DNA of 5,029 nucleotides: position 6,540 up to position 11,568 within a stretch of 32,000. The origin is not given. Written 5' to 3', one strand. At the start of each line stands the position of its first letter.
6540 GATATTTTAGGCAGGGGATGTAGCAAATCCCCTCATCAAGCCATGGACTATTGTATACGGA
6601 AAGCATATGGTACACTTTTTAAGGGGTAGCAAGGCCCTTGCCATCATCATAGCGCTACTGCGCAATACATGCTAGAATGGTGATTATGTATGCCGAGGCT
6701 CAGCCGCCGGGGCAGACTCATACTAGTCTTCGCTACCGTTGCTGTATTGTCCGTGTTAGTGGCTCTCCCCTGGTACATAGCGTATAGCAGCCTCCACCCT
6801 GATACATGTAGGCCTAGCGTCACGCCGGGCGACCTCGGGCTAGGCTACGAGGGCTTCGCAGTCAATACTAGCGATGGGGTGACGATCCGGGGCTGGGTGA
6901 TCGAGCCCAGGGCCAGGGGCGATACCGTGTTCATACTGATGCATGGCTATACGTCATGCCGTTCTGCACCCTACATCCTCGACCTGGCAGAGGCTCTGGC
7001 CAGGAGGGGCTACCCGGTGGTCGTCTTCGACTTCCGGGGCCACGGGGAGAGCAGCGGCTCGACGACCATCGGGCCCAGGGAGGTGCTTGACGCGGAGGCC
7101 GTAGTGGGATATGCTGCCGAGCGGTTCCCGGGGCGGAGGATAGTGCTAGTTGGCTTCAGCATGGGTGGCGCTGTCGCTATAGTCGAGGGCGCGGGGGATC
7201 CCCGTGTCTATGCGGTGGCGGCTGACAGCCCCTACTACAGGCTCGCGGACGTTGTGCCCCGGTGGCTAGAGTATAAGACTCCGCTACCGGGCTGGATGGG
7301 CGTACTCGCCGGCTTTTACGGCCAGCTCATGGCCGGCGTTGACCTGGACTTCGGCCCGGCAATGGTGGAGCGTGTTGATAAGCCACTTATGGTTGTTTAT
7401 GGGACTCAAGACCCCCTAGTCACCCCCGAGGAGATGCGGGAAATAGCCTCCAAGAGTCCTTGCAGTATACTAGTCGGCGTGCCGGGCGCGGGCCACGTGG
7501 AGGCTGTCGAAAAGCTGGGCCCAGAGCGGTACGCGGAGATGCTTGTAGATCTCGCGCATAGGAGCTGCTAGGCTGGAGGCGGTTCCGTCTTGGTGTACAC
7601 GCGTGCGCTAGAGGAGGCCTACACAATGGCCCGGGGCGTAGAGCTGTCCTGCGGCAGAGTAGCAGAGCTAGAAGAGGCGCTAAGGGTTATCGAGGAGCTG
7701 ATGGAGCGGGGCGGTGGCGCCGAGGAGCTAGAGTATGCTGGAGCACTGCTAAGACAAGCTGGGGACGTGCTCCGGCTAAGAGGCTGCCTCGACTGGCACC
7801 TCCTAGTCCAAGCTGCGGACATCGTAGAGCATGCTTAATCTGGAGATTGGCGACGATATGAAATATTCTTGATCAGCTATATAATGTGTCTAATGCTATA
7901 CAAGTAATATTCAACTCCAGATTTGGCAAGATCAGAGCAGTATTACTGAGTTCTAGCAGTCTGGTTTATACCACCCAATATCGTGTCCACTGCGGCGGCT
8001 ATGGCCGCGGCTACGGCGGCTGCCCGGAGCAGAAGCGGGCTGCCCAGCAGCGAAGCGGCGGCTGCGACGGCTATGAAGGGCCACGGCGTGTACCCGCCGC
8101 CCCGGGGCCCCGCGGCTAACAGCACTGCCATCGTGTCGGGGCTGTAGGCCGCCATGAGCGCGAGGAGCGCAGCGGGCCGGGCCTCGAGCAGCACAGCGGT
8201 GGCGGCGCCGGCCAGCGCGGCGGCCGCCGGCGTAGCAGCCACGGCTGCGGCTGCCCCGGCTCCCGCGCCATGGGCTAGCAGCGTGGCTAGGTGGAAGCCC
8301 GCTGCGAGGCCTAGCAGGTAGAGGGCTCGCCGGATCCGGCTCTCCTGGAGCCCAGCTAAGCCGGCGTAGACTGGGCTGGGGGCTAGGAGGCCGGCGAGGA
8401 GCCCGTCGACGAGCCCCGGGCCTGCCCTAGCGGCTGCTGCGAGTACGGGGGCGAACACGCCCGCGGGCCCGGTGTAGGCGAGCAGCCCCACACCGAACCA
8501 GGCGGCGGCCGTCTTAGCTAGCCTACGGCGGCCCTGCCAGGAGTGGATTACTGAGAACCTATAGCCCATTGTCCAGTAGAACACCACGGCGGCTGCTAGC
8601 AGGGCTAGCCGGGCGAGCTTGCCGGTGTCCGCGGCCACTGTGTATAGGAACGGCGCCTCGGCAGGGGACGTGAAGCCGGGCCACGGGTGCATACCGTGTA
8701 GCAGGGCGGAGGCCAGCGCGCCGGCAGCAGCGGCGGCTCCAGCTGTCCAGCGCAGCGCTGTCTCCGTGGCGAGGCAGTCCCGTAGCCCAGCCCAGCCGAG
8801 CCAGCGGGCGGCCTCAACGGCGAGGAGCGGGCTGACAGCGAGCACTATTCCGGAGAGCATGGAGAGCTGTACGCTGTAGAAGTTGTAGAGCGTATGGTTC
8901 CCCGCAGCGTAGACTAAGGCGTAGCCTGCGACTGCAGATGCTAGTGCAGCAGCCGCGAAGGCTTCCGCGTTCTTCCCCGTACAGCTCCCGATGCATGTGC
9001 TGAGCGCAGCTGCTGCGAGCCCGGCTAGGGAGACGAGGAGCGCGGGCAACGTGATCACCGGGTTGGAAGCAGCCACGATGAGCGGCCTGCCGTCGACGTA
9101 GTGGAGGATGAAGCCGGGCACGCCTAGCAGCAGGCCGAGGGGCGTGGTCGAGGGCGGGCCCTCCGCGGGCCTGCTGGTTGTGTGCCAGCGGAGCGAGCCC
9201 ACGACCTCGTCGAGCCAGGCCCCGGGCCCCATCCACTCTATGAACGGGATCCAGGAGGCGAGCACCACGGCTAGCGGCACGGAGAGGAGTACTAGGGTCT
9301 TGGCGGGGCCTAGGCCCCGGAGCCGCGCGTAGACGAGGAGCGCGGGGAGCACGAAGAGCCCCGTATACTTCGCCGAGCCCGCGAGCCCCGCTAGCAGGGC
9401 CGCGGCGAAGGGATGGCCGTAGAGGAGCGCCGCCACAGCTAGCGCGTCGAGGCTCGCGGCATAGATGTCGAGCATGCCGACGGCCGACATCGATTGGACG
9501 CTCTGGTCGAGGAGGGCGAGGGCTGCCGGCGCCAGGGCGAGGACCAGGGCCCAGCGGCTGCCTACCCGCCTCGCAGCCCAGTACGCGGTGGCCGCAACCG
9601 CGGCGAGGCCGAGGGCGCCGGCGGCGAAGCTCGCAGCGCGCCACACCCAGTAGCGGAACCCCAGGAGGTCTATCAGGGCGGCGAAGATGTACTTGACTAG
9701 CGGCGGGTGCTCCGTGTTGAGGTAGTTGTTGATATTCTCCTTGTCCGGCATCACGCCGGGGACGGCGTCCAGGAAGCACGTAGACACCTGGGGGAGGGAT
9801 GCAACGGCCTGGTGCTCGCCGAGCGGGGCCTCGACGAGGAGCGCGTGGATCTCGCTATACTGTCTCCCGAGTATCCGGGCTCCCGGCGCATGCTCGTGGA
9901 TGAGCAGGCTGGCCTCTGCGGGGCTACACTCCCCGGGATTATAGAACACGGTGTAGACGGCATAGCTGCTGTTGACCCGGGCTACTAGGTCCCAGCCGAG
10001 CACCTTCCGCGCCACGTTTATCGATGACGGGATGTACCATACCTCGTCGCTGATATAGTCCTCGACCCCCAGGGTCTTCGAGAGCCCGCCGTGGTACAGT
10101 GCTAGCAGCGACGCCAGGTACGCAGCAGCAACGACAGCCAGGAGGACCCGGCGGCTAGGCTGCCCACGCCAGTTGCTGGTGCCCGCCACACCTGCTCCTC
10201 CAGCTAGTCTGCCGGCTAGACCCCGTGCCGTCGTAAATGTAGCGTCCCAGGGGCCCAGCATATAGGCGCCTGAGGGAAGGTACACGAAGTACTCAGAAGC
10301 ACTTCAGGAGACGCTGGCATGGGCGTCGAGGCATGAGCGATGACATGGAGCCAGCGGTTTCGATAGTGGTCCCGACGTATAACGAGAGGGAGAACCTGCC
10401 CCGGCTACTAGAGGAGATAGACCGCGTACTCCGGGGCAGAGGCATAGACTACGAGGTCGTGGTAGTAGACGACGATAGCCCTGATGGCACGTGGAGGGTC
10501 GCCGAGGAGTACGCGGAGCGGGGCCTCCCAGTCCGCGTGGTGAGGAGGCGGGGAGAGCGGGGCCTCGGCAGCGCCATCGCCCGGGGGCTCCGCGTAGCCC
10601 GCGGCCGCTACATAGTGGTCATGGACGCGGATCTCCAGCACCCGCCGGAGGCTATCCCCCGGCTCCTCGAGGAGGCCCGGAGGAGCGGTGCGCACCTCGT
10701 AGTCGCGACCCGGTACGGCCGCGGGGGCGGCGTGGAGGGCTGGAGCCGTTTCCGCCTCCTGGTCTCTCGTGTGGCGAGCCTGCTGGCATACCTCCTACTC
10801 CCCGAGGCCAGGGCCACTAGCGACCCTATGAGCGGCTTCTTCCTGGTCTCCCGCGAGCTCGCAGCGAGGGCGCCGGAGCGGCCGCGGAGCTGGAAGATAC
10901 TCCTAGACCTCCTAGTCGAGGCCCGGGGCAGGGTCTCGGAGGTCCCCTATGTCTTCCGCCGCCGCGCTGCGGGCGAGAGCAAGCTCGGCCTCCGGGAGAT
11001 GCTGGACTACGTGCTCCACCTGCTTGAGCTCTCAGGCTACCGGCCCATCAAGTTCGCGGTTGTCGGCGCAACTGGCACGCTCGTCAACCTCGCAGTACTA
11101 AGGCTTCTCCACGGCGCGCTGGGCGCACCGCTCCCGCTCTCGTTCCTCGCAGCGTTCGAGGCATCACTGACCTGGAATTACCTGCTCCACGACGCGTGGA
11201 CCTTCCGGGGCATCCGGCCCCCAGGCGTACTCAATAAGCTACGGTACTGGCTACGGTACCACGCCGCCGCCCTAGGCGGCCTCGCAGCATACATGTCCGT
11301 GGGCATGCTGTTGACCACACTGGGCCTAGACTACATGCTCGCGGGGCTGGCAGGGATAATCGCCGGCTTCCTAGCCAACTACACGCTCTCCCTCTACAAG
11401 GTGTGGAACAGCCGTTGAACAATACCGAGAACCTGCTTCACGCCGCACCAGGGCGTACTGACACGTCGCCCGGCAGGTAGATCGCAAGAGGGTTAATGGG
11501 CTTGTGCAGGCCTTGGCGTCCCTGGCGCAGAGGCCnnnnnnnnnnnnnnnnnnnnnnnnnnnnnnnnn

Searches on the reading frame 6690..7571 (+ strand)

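Call 51: search_protein_families(library=pfam, proteins=[window:6690-7571:+], max_evalue=0.001)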
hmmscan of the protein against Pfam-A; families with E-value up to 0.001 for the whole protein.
window:6690-7571:+ (293 aa): 9 families
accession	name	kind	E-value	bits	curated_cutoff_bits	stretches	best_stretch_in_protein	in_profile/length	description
PF00561.26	Abhydrolase_1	-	7e-23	82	25.8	2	80-164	2-84/245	alpha/beta hydrolase fold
PF12146.15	Hydrolase_4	-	7.1e-19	68.5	27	1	79-207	5-127/239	Serine aminopeptidase, S33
PF12697.13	Abhydrolase_6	-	4.7e-17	63.8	26.3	1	82-270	2-205/217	Alpha/beta hydrolase family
PF02129.25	Peptidase_S15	-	3e-09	37.4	23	1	100-185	43-132/262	X-Pro dipeptidyl-peptidase (S15 family)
PF20408.4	Abhydrolase_11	-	6.8e-07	29.7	27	1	79-165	3-92/193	Alpha/beta hydrolase domain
PF05448.18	AXE1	-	1.5e-06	27.7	21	0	148-182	175-209/321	Acetyl xylan esterase (AXE1)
PF01738.24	DLH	-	3.6e-06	27.2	21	1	131-254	76-167/217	Dienelactone hydrolase family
PF00326.27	Peptidase_S9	-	3.1e-05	24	22.6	1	102-253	9-167/213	Prolyl oligopeptidase family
PF20434.5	BD-FAE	-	0.00087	19.3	26.8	0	95-167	35-107/215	BD-FAE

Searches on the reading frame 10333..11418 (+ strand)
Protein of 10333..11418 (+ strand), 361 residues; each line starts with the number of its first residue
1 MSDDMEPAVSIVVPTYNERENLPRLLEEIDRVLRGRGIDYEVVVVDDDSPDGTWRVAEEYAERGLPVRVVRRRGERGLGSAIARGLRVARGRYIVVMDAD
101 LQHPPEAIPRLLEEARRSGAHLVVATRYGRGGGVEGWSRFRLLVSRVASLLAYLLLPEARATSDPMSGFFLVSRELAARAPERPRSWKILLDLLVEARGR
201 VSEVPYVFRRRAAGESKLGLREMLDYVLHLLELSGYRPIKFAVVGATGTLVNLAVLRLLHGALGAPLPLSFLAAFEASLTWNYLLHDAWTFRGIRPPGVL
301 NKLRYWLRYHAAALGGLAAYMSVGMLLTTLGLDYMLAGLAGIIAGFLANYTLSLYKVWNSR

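Call 51: search_protein_families(library=pfam, proteins=[window:10333-11418:+], max_evalue=0.001)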
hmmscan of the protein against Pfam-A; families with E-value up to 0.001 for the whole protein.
window:10333-11418:+ (361 aa): 5 families
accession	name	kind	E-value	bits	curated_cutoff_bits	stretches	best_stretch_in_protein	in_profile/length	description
PF00535.33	Glycos_transf_2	-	2.3e-38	132.2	23.3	1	10-174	1-161/168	Glycosyl transferase family 2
PF04138.20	GtrA_DPMS_TM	-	8.6e-20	71.5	26.1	1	240-358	1-117/117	GtrA/DPMS, transmembrane domain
PF13641.12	Glyco_tranf_2_3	-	5.3e-10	40.1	27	1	7-122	1-118/230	Glycosyltransferase like family 2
PF12804.13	NTP_transf_3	-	2.9e-07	31.2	27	1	25-131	26-127/160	MobA-like NTP transferase domain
PF13506.12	Glyco_transf_21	-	0.00095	19.1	21.7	0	82-140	22-79/174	Glycosyl transferase family 21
